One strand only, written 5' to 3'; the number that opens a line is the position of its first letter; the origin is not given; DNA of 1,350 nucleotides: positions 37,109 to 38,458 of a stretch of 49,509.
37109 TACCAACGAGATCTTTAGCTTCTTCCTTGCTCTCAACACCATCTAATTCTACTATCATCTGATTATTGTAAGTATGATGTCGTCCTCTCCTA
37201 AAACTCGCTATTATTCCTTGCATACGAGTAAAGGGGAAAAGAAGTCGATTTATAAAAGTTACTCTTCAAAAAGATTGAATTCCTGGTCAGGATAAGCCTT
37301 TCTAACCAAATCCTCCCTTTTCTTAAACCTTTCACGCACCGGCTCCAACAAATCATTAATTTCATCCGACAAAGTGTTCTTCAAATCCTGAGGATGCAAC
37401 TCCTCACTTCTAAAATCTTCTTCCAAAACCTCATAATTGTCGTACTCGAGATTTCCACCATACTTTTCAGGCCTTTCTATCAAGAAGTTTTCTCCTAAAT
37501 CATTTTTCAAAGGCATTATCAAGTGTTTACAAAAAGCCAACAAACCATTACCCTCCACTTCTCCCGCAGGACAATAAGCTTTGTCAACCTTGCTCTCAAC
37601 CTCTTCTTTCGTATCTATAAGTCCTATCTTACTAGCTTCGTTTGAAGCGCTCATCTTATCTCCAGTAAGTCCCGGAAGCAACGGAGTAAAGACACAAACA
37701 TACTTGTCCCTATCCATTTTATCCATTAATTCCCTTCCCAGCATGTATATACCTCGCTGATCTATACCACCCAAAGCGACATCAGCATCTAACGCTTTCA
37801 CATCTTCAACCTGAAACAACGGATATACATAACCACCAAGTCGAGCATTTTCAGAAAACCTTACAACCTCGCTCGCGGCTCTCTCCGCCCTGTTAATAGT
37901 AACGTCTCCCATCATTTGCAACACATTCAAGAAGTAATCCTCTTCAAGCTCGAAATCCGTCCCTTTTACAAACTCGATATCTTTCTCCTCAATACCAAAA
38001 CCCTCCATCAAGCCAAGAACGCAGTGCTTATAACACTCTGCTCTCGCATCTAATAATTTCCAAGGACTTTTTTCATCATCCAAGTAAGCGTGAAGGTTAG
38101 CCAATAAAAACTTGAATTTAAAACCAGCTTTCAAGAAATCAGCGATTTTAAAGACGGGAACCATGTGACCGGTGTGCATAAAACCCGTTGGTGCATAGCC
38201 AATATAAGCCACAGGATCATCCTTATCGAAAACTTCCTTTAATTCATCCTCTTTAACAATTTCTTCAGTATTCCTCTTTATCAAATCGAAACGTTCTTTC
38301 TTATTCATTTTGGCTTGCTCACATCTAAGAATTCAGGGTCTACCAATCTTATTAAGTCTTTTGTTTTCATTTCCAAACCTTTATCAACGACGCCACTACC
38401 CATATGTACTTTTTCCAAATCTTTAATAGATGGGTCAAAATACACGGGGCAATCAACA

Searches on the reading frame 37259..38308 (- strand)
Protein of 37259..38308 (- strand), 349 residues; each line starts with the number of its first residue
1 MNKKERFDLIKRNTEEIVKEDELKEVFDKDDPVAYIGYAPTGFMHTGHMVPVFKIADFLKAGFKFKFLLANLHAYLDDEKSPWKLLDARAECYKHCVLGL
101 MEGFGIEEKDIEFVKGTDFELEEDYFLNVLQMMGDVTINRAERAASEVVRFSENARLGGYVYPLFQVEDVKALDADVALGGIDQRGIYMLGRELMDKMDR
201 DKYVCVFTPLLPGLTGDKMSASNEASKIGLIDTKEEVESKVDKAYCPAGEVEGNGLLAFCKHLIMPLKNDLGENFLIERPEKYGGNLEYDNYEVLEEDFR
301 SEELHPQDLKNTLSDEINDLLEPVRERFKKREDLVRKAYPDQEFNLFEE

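Call 18: search_protein_families(library=pfam, proteins=[window:37259-38308:-], max_evalue=0.00001)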
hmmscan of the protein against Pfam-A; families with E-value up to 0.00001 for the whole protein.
window:37259-38308:- (349 aa): 1 family
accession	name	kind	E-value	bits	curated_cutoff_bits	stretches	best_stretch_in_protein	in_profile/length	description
PF00579.31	tRNA-synt_1b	-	6.4e-46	157.4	21.1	1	31-321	5-291/292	tRNA synthetases class I (W and Y)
